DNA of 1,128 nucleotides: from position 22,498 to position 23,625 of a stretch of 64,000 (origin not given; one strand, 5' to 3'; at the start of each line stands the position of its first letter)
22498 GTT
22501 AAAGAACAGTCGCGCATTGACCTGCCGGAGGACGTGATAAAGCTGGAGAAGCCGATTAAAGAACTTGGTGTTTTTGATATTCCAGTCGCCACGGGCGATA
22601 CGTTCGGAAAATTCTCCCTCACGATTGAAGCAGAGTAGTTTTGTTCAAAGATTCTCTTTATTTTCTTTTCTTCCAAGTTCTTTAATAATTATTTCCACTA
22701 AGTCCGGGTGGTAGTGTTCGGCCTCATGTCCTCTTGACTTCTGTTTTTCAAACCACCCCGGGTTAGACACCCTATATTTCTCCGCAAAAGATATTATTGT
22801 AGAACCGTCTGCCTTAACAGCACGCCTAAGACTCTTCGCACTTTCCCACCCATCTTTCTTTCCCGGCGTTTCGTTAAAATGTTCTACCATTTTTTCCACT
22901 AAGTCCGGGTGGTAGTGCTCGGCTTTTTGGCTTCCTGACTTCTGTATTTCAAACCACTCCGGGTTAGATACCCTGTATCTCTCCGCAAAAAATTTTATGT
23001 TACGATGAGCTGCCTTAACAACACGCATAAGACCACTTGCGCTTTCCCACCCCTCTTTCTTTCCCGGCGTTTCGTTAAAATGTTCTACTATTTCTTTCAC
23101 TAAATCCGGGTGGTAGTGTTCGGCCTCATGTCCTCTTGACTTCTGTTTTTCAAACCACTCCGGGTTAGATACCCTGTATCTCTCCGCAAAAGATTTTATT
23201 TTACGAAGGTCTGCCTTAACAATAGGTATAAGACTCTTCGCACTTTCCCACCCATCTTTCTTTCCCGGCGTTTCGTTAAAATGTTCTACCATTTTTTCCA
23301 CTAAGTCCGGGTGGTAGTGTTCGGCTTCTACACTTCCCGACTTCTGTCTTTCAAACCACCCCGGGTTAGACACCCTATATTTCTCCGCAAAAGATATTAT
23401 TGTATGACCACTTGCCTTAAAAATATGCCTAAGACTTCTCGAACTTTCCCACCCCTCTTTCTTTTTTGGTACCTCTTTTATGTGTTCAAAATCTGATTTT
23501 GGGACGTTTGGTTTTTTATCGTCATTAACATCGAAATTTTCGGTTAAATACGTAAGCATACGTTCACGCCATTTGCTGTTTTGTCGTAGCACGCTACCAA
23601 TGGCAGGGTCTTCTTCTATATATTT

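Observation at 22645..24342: AT-rich gene with four perfect-period 201-bp tandem repeats inserted between rplI and rpmA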

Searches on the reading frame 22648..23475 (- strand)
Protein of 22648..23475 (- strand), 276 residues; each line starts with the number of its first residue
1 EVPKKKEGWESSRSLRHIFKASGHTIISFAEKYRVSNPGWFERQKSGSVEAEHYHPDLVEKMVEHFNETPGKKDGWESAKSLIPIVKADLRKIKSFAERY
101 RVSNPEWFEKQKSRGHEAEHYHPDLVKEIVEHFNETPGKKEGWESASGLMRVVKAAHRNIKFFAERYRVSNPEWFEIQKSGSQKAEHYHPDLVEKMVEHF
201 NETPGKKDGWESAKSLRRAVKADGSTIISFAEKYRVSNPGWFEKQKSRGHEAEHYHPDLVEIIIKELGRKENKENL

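Call 41: predict_structure(alignment_id=A2)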
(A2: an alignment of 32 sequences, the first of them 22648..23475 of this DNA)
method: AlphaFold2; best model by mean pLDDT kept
length: 276 residues; sequences in the alignment: 32
mean_pLDDT: 94.3   pTM: 0.70
mean pLDDT of the five models: 94.3, 94.2, 94.0, 93.0, 92.8
residues with pLDDT >= 90: 245; 70-90: 24; 50-70: 6; < 50: 1
segments of 3 or more residues with pLDDT < 50: none
pLDDT, mean of each block of 10 residues (from residue 1): 97 94 94 98 97 98 92 96 94 97 98 91 98 90 97 93 98 96 92 97 94 96 97 98 91 97 92 55
secondary structure, 60 per line:
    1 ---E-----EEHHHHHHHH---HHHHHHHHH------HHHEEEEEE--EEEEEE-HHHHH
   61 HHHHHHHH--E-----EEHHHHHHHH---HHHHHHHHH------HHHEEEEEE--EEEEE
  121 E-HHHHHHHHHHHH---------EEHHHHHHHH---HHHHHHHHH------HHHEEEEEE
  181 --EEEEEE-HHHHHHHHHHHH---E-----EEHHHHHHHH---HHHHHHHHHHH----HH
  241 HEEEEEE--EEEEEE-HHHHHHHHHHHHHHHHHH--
elements in order: H12-19 H23-31 E41-46 E49-54 H56-68 H79-86 H90-98 E108-113 E116-121 H123-134 H146-153 H157-165 E175-180 E183-188 H190-201 H213-220 H224-234 E242-247 E250-255 H257-274
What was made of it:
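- On MerR-family / HTH_17-type winged HTH (fold): Predicted model with pLDDT 94.3; all four units have the same elements (call 41).
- Every unit has the same order of secondary-structure elements: two helices, a beta-hairpin, then a helix (call 41).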

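Call 54: search_protein_representatives(alignment_id=A2)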
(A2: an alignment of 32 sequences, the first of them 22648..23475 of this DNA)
Query: 32 sequences, 277 profile positions. Proteins with E-value up to 0.001 (for the whole library): 937; up to 1e-10: 626; up to 1e-30: 345. The best 150 are listed.
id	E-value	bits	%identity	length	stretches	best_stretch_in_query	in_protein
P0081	0.0e+00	1041.7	-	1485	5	5-268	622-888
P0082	2.9e-298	1000.6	-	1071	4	3-274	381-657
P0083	6.1e-295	989.7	-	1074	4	2-273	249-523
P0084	9.4e-272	913.7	-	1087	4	2-270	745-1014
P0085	2.6e-271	912.2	-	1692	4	3-272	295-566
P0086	1.1e-261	880.7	-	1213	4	2-270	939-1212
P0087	2.3e-252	850.1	-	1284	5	2-274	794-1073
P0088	4.9e-250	842.4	-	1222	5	2-234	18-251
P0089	1.3e-248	837.8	-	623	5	2-274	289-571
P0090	1.2e-234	792.0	-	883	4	2-276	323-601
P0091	7.0e-231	779.6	-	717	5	4-272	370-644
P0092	5.2e-208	704.6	-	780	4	2-276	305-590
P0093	1.7e-203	689.8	-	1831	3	2-270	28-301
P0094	2.5e-202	685.9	-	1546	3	5-270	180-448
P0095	6.4e-192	651.8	-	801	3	2-277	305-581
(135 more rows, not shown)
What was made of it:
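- The repeat profile finds 937 cluster representatives among 1.84 billion (call 54).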

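Call 57: search_protein_families(library=pfam, alignment_id=A3, max_evalue=0.00001)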
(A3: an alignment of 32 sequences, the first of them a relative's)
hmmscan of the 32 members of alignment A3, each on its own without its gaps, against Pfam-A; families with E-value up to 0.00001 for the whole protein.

A. member 1, P0081 (1485 aa): 2 families
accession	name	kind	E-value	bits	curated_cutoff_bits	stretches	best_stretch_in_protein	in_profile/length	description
PF00176.29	SNF2-rel_dom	-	1.7e-16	60.6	24.9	1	1224-1459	18-256/290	SNF2-related domain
PF13551.12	HTH_29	-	1.2e-09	38.6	28.1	0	77-107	10-40/64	Winged helix-turn helix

B. families by the number of members that match (of 32 scanned): 20 families
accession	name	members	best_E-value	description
PF00176.29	SNF2-rel_dom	24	7.9e-22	SNF2-related domain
PF00271.37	Helicase_C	24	7.2e-16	Helicase conserved C-terminal domain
PF00270.35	DEAD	13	4.3e-17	DEAD/DEAH box helicase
PF08241.18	Methyltransf_11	11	1.4e-08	Methyltransferase domain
PF04851.21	ResIII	9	5.8e-27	Type III restriction enzyme, res subunit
PF13551.12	HTH_29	6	1.8e-11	Winged helix-turn helix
PF18766.7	SWI2_SNF2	4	6.6e-11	SWI2/SNF2 ATPase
PF13518.12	HTH_28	2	7.5e-10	Helix-turn-helix domain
PF05148.21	Methyltransf_8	2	2.4e-06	Hypothetical methyltransferase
PF04542.20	Sigma70_r2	1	7.2e-14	Sigma-70 region 2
PF04545.22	Sigma70_r4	1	1.1e-13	Sigma-70, region 4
PF18740.7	EC042_2821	1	1.2e-11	EC042_2821-like Restriction Endonuclease-like domain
PF23324.1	DUF7086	1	5.2e-10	Domain of unknown function (DUF7086)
PF12872.13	OST-HTH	1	6.9e-10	OST-HTH/LOTUS domain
PF13384.12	HTH_23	1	2.2e-08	Homeodomain-like domain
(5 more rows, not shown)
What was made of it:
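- On Pfam PF13551 HTH_29: Relatives with longer arrays do pass, for example P0081 at 38.6 bits (call 57).
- Longer arrays of the same repeat pass Pfam HTH_29, 'winged helix-turn-helix' (call 57). Single cases have sigma-70 regions 2+4, an EC042_2821 restriction-endonuclease-like domain, or DnaB_2 (call 57). The fusion partners of the repeat are enzymes acting on DNA (call 57). The fusion partners are nearly all DNA enzymes or a sigma factor (call 57). Some relatives of the repeat are fused to SNF2 helicase plus methyltransferase (call 57).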

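Call 75: search_solved_structures(query=A2, max_evalue=10, show_alignments=3)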
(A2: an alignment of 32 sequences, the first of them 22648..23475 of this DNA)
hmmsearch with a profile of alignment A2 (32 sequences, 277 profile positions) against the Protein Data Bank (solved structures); distinct sequences matched with E-value up to 10: 6.
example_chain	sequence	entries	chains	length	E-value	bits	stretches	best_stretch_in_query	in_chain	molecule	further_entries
9e2g_4Q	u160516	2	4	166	0.1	14.8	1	88-204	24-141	MOP23C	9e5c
9hig_S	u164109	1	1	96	0.25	13.5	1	116-153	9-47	Small ribosomal subunit protein uS19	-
6gua_A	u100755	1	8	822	0.37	12.9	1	29-183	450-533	Probable phosphoketolase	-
4ydh_A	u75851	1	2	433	0.37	12.9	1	139-183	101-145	Formin-like protein 1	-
2zsk_A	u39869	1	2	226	0.39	12.8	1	180-218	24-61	226aa long hypothetical aspartate racemase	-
6tmg_b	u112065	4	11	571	0.9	11.6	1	7-103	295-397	subunit b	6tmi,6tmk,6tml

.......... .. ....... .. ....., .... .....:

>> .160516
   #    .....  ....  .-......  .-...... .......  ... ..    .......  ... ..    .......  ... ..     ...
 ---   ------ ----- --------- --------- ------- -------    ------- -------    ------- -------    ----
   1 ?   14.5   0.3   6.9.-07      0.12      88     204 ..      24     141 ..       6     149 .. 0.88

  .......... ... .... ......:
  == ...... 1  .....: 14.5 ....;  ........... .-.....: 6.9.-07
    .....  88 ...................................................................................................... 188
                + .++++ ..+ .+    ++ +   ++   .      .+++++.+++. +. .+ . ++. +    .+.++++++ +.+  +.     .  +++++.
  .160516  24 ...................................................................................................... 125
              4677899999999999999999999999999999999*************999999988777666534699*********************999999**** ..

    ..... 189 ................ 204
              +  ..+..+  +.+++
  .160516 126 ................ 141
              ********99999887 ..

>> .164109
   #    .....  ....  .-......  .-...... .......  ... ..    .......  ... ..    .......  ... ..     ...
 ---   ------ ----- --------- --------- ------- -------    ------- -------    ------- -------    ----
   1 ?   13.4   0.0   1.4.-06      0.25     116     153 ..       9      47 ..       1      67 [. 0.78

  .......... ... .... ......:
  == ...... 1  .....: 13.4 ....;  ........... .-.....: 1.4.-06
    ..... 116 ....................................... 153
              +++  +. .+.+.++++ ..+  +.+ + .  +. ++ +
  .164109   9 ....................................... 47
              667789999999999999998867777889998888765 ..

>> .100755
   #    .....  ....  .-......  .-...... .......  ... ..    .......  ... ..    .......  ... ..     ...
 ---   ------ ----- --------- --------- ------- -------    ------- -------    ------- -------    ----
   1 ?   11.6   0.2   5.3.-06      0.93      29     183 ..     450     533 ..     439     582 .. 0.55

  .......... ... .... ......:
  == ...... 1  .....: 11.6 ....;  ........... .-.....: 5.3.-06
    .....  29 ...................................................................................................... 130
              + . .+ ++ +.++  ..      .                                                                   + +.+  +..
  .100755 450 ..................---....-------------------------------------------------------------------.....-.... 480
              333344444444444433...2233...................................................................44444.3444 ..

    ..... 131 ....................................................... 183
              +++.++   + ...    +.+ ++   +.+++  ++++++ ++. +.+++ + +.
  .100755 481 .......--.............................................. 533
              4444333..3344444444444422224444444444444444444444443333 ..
